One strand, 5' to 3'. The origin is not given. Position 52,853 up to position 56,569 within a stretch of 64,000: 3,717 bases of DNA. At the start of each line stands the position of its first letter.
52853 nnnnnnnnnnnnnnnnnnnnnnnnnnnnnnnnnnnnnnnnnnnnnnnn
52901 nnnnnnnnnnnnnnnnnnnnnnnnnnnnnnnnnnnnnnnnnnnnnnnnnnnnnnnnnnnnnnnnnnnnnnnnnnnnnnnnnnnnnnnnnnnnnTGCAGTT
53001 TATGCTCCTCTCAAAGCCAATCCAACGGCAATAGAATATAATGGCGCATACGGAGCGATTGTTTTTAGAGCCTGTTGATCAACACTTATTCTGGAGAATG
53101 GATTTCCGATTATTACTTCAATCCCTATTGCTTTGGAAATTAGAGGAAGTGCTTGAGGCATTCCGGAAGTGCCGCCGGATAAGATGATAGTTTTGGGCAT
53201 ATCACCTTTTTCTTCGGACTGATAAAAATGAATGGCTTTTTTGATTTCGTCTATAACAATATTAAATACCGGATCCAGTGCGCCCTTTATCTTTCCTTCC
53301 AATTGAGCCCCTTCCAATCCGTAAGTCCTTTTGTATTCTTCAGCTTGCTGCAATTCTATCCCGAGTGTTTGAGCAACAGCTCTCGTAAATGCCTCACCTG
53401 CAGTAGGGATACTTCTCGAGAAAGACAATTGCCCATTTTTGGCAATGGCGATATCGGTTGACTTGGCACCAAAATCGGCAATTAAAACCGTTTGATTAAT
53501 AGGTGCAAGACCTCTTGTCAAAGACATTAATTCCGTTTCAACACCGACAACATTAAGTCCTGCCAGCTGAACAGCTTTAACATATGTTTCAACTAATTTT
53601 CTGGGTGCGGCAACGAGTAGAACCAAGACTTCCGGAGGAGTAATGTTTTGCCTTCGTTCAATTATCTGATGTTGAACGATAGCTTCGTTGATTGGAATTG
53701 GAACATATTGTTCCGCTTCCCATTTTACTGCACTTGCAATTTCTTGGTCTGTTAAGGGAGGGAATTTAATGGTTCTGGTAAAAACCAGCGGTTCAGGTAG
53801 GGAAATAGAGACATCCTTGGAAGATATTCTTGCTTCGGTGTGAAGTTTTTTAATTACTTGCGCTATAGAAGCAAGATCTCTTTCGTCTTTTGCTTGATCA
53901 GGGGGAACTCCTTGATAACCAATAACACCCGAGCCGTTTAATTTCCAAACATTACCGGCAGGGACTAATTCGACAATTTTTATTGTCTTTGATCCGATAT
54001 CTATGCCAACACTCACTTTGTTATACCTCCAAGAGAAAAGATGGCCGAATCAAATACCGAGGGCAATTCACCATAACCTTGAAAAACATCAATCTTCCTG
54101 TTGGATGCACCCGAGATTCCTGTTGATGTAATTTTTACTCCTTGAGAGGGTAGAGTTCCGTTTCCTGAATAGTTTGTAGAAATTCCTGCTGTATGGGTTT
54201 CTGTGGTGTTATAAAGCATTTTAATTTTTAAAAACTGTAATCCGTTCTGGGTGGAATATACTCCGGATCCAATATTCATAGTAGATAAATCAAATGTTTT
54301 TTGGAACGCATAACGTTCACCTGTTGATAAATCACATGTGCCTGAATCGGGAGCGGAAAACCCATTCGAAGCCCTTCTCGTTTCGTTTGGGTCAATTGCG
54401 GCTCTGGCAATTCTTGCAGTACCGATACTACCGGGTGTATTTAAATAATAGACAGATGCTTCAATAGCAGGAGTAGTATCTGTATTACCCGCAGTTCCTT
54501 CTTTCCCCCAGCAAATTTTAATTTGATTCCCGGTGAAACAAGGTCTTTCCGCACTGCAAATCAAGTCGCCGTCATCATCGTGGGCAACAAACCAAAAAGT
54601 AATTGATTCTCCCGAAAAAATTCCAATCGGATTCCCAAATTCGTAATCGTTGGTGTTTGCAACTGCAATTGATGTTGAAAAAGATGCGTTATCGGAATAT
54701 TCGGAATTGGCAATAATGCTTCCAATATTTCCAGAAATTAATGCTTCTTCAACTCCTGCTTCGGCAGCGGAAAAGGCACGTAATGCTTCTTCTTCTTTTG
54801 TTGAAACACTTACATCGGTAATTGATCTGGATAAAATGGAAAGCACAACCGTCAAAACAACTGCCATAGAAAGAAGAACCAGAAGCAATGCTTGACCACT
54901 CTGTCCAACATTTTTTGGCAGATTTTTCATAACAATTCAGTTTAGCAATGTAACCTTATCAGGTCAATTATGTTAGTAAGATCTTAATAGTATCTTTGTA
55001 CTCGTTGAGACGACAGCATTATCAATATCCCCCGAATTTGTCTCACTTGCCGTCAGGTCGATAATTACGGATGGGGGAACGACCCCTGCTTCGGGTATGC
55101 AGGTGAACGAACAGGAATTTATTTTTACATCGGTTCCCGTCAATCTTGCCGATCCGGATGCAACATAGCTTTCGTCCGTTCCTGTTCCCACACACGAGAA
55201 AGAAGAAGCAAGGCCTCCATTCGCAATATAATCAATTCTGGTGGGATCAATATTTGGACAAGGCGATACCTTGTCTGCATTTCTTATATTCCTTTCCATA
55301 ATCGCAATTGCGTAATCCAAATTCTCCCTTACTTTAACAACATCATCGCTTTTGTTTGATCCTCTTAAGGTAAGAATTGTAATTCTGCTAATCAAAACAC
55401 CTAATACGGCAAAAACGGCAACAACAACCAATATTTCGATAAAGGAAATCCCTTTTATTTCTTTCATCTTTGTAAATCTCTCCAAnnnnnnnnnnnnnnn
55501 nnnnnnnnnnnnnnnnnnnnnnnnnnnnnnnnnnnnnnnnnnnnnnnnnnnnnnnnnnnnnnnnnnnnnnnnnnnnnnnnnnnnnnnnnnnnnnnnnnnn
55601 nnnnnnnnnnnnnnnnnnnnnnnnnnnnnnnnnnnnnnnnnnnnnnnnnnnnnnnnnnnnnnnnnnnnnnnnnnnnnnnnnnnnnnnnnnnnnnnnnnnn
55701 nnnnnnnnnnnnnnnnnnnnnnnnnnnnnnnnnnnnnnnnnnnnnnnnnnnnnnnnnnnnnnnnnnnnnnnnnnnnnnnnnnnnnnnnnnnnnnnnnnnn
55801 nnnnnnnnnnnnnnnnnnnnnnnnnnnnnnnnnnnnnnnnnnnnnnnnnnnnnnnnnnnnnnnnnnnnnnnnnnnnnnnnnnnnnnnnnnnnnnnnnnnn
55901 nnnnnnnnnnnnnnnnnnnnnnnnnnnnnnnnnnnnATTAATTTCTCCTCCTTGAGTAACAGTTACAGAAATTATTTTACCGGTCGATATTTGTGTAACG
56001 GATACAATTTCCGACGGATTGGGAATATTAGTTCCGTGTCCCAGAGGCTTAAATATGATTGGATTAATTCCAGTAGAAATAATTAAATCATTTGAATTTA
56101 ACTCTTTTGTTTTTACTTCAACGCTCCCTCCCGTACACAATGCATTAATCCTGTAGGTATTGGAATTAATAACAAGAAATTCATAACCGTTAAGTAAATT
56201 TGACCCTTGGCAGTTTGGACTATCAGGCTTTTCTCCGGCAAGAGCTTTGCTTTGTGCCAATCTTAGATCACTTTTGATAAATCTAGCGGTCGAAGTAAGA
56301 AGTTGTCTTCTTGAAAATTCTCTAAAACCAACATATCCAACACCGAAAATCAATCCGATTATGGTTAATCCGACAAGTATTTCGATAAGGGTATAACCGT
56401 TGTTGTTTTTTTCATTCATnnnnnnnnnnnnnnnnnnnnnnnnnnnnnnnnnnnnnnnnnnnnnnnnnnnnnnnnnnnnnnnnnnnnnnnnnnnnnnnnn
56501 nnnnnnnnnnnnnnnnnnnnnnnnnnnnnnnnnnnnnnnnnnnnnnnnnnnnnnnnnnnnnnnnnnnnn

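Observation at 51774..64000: Complete secretin-less (monoderm-type) type IV pilus locus with seven tandem pilin paralogs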

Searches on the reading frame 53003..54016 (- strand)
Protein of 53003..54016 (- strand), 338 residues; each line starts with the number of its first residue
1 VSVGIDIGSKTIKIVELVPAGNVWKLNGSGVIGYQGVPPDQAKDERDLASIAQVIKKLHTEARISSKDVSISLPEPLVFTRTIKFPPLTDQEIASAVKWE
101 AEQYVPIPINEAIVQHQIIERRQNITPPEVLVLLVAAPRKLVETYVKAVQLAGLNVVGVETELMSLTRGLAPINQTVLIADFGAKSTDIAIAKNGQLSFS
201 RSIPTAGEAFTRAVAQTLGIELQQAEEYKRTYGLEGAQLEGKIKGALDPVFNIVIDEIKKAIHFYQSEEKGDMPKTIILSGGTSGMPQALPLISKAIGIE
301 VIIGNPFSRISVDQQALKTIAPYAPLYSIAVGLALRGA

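Call 4: search_protein_families(library=pfam, proteins=[window:53003-54016:-], max_evalue=0.01)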
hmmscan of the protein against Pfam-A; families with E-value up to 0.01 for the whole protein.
window:53003-54016:- (338 aa): 5 families
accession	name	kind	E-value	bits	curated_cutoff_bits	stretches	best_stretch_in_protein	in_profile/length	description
PF11104.14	PilM_2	-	7.7e-45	153.7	27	1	4-337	1-339/340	Type IV pilus assembly protein PilM;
PF14450.12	FtsA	-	1.3e-15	58.3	31.8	1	180-307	3-113/127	Cell division protein FtsA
PF06723.19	MreB_Mbl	-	2.7e-08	33.5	27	1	133-216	96-186/327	MreB/Mbl protein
PF25216.1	Volactin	-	1.8e-06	28.1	35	1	119-313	110-297/321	Volactin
PF08841.16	DDR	-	0.00019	21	24.6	1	155-231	112-190/328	Diol dehydratase reactivase ATPase-like domain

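Call 6: search_protein_families(library=ncbifam, proteins=[window:53003-54016:-], max_evalue=0.01)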
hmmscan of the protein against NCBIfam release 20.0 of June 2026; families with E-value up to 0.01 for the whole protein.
window:53003-54016:- (338 aa): 8 families
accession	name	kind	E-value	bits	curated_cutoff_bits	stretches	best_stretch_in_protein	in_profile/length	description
TIGR01175.1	pilM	subfamily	2.4e-56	191.3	133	1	2-337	5-347/348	type IV pilus assembly protein PilM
NF045709.1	Amuc_1101_fam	equivalog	1.3e-43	149.8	650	1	37-337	40-349/608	Amuc_1101 family PilM-like pilus complex protein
TIGR01174.1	ftsA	equivalog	7.4e-14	51.6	175.85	1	16-242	17-263/371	cell division protein FtsA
NF011660.0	PRK15080.1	equivalog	8.9e-13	48.1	182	1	145-303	113-257/277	ethanolamine utilization protein EutJ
TIGR02529.1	EutJ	subfamily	1.8e-12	47.2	152.1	1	143-303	78-224/239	ethanolamine utilization protein EutJ family protein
NF007009.0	PRK09472.1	equivalog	9.3e-08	31.5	409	1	132-234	158-263/420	cell division protein FtsA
NF010539.0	PRK13927.1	subfamily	4e-06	26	293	0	173-217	147-193/339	rod shape-determining protein MreB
TIGR00904.1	mreB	subfamily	1.4e-05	24.3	365.75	0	117-216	89-191/334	MreB/Mrl family cell shape determining protein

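Call 79: search_solved_structures(query=window:53003-54016:-, max_evalue=0.001)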
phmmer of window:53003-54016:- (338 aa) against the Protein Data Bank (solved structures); distinct sequences matched with E-value up to 0.001: 9.
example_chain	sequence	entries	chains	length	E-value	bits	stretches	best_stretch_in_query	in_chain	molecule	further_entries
3jc8_Ma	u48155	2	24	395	2.3e-38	135.5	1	3-336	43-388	Type IV pilus biogenesis protein PilM | PilM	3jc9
2ych_A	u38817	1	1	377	4.4e-31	111.6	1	3-337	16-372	COMPETENCE PROTEIN PILM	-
5eox_A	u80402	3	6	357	8.8e-31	110.6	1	3-337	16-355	Type 4 fimbrial biogenesis protein PilM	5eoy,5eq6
5eou_A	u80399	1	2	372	1e-30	110.4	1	3-337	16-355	Type 4 fimbrial biogenesis protein PilM,Type 4 fimbrial biogenesis protein PilN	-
7q6f_A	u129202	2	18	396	4.8e-07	32.6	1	3-241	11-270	Cell division protein FtsA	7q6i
7q6g_A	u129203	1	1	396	7e-05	25.5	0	131-235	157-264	Cell division protein FtsA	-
3wt0_A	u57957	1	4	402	7.9e-05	25.4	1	3-233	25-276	Cell division protein FtsA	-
7q6d_A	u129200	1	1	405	8.9e-05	25.2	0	131-243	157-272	Cell division protein FtsA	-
3wqt_A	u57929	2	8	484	0.00014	24.5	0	3-233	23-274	Cell division protein FtsA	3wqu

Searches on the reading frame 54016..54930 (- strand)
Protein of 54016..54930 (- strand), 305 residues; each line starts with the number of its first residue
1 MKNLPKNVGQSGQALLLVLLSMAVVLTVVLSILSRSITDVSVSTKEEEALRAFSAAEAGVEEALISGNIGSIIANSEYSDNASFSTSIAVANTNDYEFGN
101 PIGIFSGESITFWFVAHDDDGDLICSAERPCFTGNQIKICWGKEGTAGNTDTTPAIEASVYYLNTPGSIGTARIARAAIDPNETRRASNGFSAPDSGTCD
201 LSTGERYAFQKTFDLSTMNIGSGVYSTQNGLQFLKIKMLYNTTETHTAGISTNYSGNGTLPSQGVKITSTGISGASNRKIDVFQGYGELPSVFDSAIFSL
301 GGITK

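Call 4: search_protein_families(library=pfam, proteins=[window:54016-54930:-], max_evalue=0.01)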
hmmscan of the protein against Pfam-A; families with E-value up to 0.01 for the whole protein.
window:54016-54930:- (305 aa): 0 families

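Call 6: search_protein_families(library=ncbifam, proteins=[window:54016-54930:-], max_evalue=0.01)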
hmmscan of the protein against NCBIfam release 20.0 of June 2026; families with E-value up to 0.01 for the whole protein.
window:54016-54930:- (305 aa): 1 family
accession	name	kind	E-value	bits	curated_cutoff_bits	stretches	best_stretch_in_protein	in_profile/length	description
NF037980.1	T2SS_GspK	equivalog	0.0022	17.6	130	1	10-61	1-52/307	type II secretion system minor pseudopilin GspK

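Call 30: search_solved_structures(query=A1, max_evalue=1)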
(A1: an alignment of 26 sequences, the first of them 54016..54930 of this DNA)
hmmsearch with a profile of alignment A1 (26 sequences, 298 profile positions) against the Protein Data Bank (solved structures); distinct sequences matched with E-value up to 1: 3.
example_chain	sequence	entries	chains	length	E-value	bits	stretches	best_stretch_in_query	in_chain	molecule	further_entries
5dgq_A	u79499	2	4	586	0.056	16.2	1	49-152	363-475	Putative endoglucanase-related protein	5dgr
3h7l_A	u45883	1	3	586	0.32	13.7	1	44-117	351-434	ENDOGLUCANASE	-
4dne_A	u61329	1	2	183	0.81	12.4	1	24-71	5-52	Streptavidin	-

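Call 35: find_homologous_proteins(query=window:54016-54930:-, max_evalue=0.00001)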
Query window:54016-54930:- (305 aa): 1019 proteins with E <= 0.00001 among 4293 candidates; the best 120 are listed.
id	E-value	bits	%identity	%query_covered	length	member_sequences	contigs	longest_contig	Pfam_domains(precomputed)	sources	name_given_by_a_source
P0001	4.1e-194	661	100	100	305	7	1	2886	-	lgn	-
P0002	6.1e-155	533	78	100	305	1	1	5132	-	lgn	-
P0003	1.0e-120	421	65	100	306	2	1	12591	-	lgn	-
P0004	5.3e-120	418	65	100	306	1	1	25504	-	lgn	-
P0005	1.2e-119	417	64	100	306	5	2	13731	-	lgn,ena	-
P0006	5.1e-119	415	64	100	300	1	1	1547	-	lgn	-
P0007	6.3e-119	415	64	100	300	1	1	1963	-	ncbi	-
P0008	9.3e-117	408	64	100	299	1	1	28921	-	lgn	-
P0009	1.1e-115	404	64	100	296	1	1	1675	-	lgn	-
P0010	7.2e-115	401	62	100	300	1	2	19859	-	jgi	jgi:type II secretory pathway pseudopilin PulG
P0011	4.7e-114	399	61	100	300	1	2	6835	-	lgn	-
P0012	1.1e-113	398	63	100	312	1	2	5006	-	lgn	-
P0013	4.8e-112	392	61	100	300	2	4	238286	-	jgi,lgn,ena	-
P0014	5.3e-112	392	64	100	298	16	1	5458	-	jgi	-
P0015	2.4e-111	390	61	100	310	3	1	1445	-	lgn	-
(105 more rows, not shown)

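Call 43: predict_structure(alignment_id=A4)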
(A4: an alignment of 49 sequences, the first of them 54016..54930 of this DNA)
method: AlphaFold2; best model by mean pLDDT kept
length: 305 residues; sequences in the alignment: 49
mean_pLDDT: 83.0   pTM: 0.72
mean pLDDT of the five models: 83.0, 81.4, 79.7, 79.1, 77.6
residues with pLDDT >= 90: 135; 70-90: 116; 50-70: 40; < 50: 14
segments of 3 or more residues with pLDDT < 50: 1-5, 297-299, 302-305
pLDDT, mean of each block of 10 residues (from residue 1): 48 77 91 72 71 80 73 63 77 84 88 91 88 96 92 93 91 94 91 95 93 94 93 93 90 93 88 81 81 52 42
secondary structure, 60 per line:
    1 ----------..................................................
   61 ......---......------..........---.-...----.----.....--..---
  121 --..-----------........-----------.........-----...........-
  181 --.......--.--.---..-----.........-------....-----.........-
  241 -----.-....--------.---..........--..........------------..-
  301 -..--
elements in order: H11-66 E70-75 E82-91 E97-99 E109-113 E136-143 E155-163 E172-179 H183-189 E206-214 H222-225 E231-239 E248-251 E264-273 E276-285

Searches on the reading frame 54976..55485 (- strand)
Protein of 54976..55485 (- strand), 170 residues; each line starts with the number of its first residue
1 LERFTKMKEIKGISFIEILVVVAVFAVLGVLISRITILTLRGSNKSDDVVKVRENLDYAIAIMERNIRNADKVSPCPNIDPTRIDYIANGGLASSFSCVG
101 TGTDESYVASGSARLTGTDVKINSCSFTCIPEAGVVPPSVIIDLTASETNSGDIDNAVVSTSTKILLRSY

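Call 4: search_protein_families(library=pfam, proteins=[window:54976-55485:-], max_evalue=0.01)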
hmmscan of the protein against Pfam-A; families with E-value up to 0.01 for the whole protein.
window:54976-55485:- (170 aa): 1 family
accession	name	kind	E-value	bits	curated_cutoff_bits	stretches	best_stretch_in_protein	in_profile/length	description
PF07963.17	N_methyl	-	0.0062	16.5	21.2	0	8-32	2-26/27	Prokaryotic N-terminal methylation motif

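Call 13: search_protein_families(library=ncbifam, proteins=[window:54976-55485:-], max_evalue=0.001)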
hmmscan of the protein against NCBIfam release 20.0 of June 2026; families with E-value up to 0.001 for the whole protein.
window:54976-55485:- (170 aa): 1 family
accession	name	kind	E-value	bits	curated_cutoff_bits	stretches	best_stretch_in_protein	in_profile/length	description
TIGR01711.1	gspJ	equivalog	0.00051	19.9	64.85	1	12-70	2-60/192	type II secretion system minor pseudopilin GspJ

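Call 65: search_solved_structures(query=A8, max_evalue=0.1)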
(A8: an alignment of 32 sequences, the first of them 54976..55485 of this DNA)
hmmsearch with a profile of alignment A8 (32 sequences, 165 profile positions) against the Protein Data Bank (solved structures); distinct sequences matched with E-value up to 0.1: 5.
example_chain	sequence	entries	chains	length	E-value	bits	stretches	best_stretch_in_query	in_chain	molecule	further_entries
9egp_A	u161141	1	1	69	0.00053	22.9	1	3-33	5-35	Geopilin domain 1 protein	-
7tgg_A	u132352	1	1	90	0.002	21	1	4-30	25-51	Geopilin domain 1 protein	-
9laa_A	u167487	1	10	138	0.0096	18.8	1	2-28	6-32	Type IV pilin protein PilA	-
9lab_B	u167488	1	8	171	0.011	18.6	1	4-47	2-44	MSHA major pilin subunit MshA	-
8pfb_G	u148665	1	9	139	0.024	17.5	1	9-53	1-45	Type IV pilin PilE1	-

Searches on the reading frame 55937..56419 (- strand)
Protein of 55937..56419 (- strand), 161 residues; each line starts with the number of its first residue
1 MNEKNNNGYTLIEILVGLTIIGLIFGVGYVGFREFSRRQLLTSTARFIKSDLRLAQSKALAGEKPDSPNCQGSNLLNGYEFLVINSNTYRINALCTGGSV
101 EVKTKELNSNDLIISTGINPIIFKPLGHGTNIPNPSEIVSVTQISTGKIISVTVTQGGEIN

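Call 4: search_protein_families(library=pfam, proteins=[window:55937-56419:-], max_evalue=0.01)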
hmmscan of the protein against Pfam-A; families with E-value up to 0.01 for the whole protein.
window:55937-56419:- (161 aa): 1 family
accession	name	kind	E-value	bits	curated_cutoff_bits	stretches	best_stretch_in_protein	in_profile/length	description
PF07963.17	N_methyl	-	1.7e-06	27.8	21.2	1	4-28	2-26/27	Prokaryotic N-terminal methylation motif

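Call 6: search_protein_families(library=ncbifam, proteins=[window:55937-56419:-], max_evalue=0.01)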
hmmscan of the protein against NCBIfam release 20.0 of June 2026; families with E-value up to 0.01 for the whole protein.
window:55937-56419:- (161 aa): 7 families
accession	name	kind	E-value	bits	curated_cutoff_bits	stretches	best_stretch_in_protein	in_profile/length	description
NF007800.0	PRK10506.1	equivalog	3.1e-07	30.4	158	1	3-61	5-63/163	prepilin peptidase-dependent protein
TIGR01708.2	typeII_sec_gspH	equivalog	3.8e-06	27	80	1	7-60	2-55/169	type II secretion system minor pseudopilin GspH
TIGR02532.1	IV_pilin_GFxxxE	domain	1.9e-05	24.3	16.3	1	7-28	2-23/24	prepilin-type N-terminal cleavage/methylation domain-containing protein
NF041013.1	T4P_ComGE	equivalog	0.00031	20.8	49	1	4-25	1-22/83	competence type IV pilus minor pilin ComGE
TIGR02596.1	TIGR02596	subfamily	0.00084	19.5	70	1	9-60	1-52/196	Verru_Chthon cassette protein D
NF040982.1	ComGD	equivalog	0.0018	18.7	70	1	6-64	1-59/139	competence type IV pilus minor pilin ComGD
NF041775.1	typeIV_PilA_Myxo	equivalog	0.002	18.2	400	1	5-140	9-134/214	type IV pilin protein PilA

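Call 64: search_solved_structures(query=A7, max_evalue=0.1)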
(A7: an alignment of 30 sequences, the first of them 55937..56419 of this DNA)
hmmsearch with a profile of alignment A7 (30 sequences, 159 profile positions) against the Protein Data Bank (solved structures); distinct sequences matched with E-value up to 0.1: 20.
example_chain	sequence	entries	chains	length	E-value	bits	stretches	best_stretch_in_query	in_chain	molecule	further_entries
9egp_A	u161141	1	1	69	5.2e-07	32.8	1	4-52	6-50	Geopilin domain 1 protein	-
9laa_A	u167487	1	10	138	1.4e-06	31.4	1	3-60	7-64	Type IV pilin protein PilA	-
6gv9_A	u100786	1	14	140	1.6e-06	31.2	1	9-47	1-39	Prepilin peptidase-dependent protein D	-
7tgg_A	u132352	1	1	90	1.7e-06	31.1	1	4-59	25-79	Geopilin domain 1 protein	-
5kua_A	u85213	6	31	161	1.9e-05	27.7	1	9-67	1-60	pilin | Neisseria meningitidis PilE variant SB-GATDH | Neisseria meningitidis PilE, SB-DATDH variant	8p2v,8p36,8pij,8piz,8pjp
8p3b_A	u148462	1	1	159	2e-05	27.6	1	9-67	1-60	Fimbrial protein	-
2hi2_A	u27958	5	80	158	2.3e-05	27.4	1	9-67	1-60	Fimbrial protein | PilA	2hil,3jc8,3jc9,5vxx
1ay2_A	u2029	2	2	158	3.2e-05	27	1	9-58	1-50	TYPE 4 PILIN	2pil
8tum_e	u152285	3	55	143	9.5e-05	25.4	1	9-59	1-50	Type IV major pilin protein PilA | Pilin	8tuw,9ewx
2m7g_A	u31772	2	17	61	0.0001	25.3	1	9-59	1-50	Geopilin domain 1 protein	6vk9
1oqw_A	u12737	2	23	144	0.00013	25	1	9-61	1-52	Fimbrial protein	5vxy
9lab_B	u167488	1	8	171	0.00025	24.1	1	4-63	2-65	MSHA major pilin subunit MshA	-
8tob_GA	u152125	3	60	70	0.00025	24.1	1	10-64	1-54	Fimbrial protein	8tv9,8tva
8tj2_C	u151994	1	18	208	0.00027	24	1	9-58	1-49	Type IV major pilin protein PilA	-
8pfb_G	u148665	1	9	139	0.00037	23.5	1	9-54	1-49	Type IV pilin PilE1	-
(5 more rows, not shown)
